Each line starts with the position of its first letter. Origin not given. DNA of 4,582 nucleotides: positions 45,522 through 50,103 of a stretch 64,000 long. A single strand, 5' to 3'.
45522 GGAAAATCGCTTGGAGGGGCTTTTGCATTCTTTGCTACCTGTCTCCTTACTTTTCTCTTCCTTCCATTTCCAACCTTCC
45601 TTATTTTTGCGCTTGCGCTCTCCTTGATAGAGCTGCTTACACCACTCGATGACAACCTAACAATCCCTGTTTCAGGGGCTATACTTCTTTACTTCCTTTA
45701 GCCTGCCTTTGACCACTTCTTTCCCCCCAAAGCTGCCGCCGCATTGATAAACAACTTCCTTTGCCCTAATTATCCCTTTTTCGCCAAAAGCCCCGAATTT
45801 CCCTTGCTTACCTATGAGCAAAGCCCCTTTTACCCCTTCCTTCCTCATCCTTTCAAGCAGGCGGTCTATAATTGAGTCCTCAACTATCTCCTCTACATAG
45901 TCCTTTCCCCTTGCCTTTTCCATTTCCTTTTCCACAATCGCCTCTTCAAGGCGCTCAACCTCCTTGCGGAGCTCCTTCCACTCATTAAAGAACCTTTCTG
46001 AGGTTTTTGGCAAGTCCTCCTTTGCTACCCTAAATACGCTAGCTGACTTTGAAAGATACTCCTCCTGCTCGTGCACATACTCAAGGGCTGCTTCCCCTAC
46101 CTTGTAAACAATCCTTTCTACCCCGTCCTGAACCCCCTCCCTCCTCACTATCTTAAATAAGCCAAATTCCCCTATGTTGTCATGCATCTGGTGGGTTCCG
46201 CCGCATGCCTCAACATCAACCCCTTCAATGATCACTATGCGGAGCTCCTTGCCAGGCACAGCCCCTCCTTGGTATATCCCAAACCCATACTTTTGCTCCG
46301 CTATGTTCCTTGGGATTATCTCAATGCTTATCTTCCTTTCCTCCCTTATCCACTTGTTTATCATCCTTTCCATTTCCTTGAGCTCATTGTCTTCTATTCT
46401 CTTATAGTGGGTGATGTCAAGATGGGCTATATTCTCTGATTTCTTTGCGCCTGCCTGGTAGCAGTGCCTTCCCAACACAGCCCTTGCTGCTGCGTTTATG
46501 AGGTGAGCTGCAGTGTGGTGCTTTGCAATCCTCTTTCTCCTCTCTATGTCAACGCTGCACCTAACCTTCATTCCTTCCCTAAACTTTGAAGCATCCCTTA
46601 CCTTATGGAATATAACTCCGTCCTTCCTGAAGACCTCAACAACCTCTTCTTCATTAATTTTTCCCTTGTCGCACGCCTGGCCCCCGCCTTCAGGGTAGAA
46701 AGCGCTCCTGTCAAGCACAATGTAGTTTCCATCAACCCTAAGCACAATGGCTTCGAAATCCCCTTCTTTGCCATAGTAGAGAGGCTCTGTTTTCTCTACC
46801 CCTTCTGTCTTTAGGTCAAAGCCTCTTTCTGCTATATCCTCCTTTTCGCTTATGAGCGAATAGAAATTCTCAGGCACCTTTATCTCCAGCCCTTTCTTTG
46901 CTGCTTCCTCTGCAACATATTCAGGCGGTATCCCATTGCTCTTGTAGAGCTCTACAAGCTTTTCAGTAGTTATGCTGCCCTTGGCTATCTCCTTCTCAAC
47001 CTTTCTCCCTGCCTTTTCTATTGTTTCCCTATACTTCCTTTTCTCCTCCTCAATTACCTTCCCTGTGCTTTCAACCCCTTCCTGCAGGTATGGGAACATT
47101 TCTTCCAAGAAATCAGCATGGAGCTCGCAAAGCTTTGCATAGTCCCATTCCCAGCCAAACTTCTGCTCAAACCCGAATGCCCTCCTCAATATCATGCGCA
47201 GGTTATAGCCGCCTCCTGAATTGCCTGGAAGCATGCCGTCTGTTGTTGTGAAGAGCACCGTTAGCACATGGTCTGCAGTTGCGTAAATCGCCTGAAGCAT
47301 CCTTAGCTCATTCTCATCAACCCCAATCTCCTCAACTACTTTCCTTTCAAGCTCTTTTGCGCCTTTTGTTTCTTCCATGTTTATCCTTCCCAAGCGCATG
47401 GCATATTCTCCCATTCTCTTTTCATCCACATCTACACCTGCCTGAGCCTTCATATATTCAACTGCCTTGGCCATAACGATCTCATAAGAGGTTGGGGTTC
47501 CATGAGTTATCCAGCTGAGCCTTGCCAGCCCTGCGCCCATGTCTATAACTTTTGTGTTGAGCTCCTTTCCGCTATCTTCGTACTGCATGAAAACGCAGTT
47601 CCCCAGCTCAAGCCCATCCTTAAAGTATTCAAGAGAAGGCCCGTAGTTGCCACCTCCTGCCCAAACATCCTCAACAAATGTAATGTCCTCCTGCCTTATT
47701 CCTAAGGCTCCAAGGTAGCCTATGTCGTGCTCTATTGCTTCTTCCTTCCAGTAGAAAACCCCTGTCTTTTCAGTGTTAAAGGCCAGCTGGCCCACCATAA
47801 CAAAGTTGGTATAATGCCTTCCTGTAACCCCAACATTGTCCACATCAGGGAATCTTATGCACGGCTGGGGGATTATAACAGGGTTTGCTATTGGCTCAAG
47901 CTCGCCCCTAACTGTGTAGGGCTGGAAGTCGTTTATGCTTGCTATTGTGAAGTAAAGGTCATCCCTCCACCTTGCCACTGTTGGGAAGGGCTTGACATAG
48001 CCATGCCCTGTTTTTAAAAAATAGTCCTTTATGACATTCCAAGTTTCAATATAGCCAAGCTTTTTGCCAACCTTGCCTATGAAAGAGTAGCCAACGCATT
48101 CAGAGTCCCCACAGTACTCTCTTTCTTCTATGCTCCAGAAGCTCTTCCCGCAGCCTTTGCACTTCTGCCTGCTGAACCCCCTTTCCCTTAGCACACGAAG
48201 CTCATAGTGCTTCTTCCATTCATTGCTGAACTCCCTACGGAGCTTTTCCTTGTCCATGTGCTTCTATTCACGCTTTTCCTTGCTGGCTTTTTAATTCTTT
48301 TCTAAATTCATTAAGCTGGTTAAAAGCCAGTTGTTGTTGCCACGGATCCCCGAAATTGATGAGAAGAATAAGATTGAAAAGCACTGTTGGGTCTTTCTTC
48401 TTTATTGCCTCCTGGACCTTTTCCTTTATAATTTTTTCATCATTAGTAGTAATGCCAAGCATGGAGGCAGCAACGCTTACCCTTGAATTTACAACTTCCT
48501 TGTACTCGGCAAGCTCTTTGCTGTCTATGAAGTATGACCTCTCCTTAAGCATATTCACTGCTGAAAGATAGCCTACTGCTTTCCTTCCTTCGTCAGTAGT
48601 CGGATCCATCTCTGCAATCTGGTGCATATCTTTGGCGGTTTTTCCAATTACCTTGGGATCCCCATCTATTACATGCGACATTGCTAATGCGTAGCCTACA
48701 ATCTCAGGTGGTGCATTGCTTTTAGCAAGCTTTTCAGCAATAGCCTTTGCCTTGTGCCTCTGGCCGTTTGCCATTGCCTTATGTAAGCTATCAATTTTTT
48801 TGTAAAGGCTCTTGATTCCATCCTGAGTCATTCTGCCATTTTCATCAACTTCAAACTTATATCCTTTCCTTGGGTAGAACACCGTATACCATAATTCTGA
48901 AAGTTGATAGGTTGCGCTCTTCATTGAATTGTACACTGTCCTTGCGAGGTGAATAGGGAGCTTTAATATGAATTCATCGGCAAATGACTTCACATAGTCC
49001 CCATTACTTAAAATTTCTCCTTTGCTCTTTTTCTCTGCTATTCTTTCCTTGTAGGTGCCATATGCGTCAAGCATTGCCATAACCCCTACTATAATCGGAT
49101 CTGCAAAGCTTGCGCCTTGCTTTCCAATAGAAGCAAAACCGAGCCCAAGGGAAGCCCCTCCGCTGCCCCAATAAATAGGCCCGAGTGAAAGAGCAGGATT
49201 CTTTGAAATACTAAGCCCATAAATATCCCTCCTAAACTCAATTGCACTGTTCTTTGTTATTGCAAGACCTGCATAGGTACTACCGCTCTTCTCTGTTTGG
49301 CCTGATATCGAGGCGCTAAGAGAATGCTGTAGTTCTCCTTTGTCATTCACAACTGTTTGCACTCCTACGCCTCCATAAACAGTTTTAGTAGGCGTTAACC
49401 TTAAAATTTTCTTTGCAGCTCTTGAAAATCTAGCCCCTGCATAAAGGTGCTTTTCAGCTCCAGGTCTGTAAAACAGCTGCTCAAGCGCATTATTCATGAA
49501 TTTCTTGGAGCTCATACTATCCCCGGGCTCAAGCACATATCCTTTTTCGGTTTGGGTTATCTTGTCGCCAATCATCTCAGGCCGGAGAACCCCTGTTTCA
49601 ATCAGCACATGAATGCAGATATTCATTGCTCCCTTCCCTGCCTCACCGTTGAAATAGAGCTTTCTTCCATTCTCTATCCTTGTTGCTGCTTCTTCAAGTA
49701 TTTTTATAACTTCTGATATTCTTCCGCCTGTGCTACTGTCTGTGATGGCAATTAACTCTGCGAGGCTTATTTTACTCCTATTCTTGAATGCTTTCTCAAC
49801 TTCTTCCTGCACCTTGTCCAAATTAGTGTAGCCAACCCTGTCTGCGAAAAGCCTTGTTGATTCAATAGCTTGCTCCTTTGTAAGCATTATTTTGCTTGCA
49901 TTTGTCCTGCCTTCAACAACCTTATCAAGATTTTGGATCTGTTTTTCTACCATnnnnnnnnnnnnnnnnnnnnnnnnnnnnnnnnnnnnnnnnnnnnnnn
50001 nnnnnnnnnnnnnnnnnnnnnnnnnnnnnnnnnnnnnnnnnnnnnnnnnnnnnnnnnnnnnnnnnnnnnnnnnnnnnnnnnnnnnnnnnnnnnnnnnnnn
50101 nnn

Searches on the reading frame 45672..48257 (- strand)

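Call 9: search_protein_families(library=pfam, proteins=[window:45672-48257:-], max_evalue=0.01)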
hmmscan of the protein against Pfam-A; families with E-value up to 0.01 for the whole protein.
window:45672-48257:- (861 aa): 3 families
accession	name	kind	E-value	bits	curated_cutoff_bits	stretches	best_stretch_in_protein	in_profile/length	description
PF01411.24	tRNA-synt_2c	-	2.7e-82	277.5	30.3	1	78-572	8-551/552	tRNA synthetases class II (A)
PF07973.19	tRNA_SAD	-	9.7e-09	35.5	24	1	672-716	1-43/44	Threonyl and Alanyl tRNA synthetase second additional domain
PF02091.20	tRNA-synt_2e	-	1.1e-05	25.3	27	1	179-287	91-199/278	Glycyl-tRNA synthetase alpha subunit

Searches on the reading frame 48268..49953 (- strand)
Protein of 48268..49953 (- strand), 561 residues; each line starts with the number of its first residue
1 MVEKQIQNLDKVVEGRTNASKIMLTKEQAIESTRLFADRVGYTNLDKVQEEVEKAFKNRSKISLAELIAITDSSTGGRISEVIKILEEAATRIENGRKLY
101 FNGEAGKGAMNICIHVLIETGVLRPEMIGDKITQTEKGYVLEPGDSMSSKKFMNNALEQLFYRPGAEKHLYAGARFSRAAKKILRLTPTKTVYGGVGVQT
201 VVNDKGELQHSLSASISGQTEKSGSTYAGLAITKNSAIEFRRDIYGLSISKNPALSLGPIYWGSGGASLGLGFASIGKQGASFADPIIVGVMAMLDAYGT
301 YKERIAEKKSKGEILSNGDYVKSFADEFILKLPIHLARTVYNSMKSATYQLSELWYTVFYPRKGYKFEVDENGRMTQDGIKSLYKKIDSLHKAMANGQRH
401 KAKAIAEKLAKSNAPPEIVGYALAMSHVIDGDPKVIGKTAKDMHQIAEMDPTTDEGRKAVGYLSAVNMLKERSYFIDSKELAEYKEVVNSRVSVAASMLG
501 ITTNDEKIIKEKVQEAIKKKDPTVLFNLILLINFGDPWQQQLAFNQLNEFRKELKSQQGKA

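Call 9: search_protein_families(library=pfam, proteins=[window:48268-49953:-], max_evalue=0.01)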
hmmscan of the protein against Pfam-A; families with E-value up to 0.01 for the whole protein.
window:48268-49953:- (561 aa): 0 families

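Call 20: search_protein_families(library=ncbifam, proteins=[window:48268-49953:-], max_evalue=0.1)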
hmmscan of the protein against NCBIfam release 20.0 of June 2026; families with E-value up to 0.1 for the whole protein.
window:48268-49953:- (561 aa): 0 families

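Call 21: search_protein_families(library=phrogs, proteins=[window:48268-49953:-], max_evalue=0.1)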
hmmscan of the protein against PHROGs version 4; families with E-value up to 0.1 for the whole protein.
window:48268-49953:- (561 aa): 1 family
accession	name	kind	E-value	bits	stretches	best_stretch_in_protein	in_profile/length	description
phrog_12931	-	unknown function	0.034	15.3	1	2-53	32-78/123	-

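Call 57: find_encoding_contigs(protein=window:48268-49953:-, flank=10000, max_places=10)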
Protein window:48268-49953:- (561 aa): 1 contig read that carries it; 1 place shown.
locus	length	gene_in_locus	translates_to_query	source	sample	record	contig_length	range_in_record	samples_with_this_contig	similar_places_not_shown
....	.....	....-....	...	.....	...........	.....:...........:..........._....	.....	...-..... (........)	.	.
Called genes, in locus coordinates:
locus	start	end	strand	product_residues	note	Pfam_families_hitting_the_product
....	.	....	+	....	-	?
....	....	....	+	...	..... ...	-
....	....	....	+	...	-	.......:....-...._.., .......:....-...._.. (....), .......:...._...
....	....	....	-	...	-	-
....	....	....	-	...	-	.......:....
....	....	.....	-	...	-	-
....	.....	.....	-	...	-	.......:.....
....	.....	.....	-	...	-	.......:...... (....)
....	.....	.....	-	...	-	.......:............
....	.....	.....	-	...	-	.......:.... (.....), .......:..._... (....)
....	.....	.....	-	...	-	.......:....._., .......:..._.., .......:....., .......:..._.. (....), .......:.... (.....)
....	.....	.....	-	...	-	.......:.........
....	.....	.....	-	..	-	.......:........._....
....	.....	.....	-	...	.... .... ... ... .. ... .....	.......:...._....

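Call 63: search_solved_structures(query=window:48268-49953:-, max_evalue=1)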
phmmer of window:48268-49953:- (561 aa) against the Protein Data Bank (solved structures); distinct sequences matched with E-value up to 1: 1.
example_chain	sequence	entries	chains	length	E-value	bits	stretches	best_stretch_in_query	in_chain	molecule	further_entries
3ol3_A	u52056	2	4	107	0.37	12.6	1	375-466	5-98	Putative uncharacterized protein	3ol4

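Call 65: find_homologous_proteins(query=window:48268-49953:-, max_evalue=0.001)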
Query window:48268-49953:- (561 aa): 1 proteins with E <= 0.001 among 8000 candidates.
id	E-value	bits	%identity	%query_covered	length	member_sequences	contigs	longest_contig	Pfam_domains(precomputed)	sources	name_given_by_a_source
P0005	0.0e+0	1227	100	100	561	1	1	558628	-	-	-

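Call 77: search_protein_families(library=padloc, proteins=[window:48268-49953:-], max_evalue=0.01)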
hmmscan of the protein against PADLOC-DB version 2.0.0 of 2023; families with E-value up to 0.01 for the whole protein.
window:48268-49953:- (561 aa): 0 families
